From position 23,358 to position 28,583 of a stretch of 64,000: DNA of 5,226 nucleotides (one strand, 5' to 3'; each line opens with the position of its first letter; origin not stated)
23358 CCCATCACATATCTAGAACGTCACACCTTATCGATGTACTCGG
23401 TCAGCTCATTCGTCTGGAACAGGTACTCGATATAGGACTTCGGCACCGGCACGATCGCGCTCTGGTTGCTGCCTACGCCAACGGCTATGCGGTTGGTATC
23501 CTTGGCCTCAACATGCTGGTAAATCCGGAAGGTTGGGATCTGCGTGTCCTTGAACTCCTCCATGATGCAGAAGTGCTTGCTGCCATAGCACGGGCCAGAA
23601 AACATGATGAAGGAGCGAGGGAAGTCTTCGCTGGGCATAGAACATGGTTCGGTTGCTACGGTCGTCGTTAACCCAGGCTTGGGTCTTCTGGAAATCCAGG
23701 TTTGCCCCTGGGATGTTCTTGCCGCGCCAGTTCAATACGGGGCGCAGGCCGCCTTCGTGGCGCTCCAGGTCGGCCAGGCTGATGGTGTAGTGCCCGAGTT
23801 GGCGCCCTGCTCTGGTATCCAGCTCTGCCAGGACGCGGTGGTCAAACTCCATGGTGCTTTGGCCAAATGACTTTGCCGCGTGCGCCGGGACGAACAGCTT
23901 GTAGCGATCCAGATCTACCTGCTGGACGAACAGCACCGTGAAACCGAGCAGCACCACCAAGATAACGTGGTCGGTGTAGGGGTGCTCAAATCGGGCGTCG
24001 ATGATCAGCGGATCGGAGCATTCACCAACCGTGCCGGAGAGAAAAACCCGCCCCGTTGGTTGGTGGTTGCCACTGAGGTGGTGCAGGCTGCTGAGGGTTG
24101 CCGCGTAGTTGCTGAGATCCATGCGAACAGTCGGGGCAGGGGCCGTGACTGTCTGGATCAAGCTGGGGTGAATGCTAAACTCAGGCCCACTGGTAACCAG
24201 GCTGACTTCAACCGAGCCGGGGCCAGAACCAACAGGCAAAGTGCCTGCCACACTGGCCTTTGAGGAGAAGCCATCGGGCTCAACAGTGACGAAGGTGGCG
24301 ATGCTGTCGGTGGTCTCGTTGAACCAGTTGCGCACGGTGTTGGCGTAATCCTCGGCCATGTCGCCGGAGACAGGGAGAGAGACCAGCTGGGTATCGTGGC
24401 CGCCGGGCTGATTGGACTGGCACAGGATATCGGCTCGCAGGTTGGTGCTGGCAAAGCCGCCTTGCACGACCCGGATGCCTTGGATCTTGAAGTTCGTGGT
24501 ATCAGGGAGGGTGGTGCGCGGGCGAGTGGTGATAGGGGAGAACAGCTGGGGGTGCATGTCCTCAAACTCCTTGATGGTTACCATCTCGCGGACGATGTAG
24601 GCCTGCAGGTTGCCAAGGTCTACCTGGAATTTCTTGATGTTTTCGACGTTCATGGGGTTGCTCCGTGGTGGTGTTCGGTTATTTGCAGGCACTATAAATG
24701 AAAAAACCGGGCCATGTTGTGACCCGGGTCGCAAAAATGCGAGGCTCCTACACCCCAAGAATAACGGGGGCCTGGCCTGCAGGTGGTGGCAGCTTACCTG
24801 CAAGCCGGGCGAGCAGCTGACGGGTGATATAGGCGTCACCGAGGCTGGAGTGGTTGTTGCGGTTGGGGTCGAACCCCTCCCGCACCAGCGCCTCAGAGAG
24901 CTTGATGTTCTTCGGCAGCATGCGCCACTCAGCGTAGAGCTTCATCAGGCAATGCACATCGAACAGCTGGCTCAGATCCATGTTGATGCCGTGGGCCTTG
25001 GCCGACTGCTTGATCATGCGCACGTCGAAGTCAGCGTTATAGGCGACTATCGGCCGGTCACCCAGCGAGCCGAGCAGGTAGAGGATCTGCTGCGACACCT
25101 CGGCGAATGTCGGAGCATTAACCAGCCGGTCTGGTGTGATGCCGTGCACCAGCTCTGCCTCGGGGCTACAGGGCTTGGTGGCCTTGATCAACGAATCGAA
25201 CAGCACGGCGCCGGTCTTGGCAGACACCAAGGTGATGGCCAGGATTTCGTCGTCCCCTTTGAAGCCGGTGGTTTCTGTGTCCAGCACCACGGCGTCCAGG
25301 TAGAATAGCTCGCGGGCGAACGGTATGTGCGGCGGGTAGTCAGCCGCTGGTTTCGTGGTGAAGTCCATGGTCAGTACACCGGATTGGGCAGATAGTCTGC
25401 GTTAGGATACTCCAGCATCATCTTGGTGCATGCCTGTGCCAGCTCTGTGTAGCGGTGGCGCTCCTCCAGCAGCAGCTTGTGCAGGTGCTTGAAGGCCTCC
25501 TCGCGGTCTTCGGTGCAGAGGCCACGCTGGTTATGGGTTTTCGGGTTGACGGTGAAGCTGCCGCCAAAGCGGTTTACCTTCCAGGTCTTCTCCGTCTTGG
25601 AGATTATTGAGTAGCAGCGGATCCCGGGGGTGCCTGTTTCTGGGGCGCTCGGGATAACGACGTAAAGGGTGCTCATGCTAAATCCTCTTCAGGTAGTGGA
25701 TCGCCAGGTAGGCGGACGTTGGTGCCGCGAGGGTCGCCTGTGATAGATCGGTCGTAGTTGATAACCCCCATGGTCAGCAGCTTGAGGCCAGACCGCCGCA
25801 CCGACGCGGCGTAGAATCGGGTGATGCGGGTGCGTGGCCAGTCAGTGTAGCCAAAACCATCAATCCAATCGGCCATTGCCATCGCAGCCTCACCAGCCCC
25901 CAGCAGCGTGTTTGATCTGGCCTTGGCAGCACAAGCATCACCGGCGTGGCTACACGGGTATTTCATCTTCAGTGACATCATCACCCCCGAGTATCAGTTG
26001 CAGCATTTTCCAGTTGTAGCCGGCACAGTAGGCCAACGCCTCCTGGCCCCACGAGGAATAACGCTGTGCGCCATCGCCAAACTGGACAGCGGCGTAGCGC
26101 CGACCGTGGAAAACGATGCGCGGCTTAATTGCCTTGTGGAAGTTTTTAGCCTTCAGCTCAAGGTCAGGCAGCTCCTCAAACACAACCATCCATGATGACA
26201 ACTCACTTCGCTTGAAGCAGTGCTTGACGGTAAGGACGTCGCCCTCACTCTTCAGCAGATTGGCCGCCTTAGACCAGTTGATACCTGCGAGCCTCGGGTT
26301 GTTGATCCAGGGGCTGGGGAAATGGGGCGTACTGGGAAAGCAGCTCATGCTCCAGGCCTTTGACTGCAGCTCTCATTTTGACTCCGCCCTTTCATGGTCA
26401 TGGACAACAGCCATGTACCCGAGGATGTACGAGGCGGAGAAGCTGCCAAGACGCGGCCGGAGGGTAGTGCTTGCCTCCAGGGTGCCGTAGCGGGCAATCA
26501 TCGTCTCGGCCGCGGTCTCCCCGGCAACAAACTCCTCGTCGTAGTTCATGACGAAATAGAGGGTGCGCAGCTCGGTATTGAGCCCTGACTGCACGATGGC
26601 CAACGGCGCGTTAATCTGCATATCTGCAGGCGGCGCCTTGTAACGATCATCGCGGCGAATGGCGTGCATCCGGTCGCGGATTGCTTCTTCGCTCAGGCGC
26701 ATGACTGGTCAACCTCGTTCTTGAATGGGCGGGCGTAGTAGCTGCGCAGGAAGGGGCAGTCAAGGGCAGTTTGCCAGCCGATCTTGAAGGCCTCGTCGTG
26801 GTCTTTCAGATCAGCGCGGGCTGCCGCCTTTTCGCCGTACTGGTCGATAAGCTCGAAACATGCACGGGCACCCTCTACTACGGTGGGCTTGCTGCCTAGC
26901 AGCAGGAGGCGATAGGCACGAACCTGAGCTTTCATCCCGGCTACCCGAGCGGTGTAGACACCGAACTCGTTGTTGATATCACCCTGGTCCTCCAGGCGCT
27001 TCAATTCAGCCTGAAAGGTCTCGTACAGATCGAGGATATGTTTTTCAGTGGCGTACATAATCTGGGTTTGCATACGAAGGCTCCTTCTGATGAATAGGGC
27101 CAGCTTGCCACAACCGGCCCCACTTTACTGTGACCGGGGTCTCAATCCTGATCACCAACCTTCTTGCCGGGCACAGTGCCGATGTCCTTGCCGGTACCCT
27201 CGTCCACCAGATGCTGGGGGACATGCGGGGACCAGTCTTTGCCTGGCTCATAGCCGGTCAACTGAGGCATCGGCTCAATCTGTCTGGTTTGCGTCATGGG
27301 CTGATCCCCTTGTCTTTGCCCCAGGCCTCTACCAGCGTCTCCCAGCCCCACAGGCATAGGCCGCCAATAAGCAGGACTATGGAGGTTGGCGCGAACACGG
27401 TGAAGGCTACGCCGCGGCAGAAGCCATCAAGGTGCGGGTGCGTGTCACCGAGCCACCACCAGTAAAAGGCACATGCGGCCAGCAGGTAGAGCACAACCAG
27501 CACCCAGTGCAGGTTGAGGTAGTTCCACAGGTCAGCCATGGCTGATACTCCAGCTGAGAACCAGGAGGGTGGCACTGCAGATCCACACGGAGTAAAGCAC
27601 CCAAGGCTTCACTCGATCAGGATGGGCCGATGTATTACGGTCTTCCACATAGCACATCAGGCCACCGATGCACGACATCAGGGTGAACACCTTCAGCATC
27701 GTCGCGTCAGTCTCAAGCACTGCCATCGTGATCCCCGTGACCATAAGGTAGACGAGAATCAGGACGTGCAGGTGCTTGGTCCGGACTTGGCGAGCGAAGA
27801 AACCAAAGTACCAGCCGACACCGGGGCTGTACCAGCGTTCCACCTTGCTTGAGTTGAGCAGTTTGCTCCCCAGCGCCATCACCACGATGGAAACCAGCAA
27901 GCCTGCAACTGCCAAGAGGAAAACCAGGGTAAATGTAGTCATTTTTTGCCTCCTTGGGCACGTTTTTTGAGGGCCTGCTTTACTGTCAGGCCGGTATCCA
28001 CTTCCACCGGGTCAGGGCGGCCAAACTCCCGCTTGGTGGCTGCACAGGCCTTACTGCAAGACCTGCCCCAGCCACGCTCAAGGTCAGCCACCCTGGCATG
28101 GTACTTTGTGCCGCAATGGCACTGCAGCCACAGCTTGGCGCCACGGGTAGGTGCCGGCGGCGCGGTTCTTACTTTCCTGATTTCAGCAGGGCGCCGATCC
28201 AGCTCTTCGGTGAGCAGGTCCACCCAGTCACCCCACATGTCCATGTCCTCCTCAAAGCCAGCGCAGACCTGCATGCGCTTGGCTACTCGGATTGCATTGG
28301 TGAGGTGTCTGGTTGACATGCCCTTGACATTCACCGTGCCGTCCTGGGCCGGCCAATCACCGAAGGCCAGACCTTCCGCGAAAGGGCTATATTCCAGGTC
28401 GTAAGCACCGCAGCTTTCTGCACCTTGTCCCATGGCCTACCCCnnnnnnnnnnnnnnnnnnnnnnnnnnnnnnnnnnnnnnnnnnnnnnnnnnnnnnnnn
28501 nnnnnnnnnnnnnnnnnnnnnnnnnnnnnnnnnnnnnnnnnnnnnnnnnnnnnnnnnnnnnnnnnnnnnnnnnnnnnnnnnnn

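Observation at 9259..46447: Phage-wide promoter class: CRP-type dyad TGTGA-N6-TCACA fixed 28-29 nt upstream of a TAnnnT -10, with no -35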

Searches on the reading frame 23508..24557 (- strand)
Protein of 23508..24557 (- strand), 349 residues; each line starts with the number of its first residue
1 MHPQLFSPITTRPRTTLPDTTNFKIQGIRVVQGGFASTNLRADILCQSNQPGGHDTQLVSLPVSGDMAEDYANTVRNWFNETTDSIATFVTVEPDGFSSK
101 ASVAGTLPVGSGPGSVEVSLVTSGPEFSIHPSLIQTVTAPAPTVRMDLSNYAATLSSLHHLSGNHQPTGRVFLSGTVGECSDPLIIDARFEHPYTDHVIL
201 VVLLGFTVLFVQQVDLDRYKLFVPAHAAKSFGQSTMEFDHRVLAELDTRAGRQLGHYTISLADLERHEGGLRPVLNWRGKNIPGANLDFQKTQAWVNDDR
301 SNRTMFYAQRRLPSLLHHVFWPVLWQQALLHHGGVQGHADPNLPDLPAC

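Call 21: search_protein_families(library=pfam, max_evalue=0.01, proteins=[window:23508-24557:-])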
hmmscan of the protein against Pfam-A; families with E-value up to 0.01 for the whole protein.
window:23508-24557:- (349 aa): 0 families

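Call 41: find_homologous_proteins(query=window:23508-24557:-, max_evalue=0.00001)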
Query window:23508-24557:- (349 aa): 1 proteins with E <= 0.00001 among 6164 candidates.
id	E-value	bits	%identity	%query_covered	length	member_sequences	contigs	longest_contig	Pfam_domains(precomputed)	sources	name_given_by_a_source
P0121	1.4e-237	806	100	100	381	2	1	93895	-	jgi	-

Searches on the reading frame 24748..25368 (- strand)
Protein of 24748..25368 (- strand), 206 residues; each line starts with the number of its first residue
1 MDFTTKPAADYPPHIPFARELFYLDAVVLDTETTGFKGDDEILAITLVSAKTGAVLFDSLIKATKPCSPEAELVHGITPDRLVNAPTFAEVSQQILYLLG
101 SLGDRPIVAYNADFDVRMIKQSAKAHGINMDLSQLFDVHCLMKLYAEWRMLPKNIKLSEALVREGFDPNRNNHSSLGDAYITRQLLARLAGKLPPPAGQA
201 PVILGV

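Call 21: search_protein_families(library=pfam, max_evalue=0.01, proteins=[window:24748-25368:-])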
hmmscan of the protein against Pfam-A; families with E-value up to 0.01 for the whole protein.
window:24748-25368:- (206 aa): 2 families
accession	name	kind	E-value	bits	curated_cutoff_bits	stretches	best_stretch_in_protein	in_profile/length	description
PF00929.31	RNase_T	-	4.2e-18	66.9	24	1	27-185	1-163/164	Exonuclease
PF16473.11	Rv2179c-like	-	0.0001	22.5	27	1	27-187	3-174/177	3'-5' exoribonuclease Rv2179c-like domain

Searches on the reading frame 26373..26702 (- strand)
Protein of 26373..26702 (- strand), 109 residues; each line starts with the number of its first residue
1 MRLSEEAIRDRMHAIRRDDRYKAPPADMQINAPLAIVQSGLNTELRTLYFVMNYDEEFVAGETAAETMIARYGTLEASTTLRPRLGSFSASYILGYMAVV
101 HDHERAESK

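Call 21: search_protein_families(library=pfam, max_evalue=0.01, proteins=[window:26373-26702:-])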
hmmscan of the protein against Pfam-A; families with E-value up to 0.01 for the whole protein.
window:26373-26702:- (109 aa): 0 families

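Call 123: search_protein_families(library=pfam, max_evalue=0.1, proteins=[window:26373-26702:-])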
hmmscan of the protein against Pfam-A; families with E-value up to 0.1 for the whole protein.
window:26373-26702:- (109 aa): 0 families

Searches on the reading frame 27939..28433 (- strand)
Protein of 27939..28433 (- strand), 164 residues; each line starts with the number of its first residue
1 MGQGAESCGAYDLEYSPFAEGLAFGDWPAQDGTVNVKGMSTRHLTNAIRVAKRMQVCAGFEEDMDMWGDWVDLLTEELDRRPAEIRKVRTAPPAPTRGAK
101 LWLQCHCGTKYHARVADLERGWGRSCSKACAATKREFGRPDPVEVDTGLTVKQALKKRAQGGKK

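Call 22: search_protein_families(library=pfam, max_evalue=0.01, proteins=[window:27939-28433:-])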
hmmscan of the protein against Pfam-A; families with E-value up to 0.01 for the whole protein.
window:27939-28433:- (164 aa): 0 families

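Call 79: search_protein_families(library=pfam, max_evalue=1, proteins=[window:27939-28433:-])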
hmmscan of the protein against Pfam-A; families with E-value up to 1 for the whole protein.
window:27939-28433:- (164 aa): 1 family
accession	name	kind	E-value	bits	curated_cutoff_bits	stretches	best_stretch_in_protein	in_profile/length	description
PF00988.28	CPSase_sm_chain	-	0.29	11.4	27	1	15-55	83-123/126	Carbamoyl-phosphate synthase small chain, CPSase domain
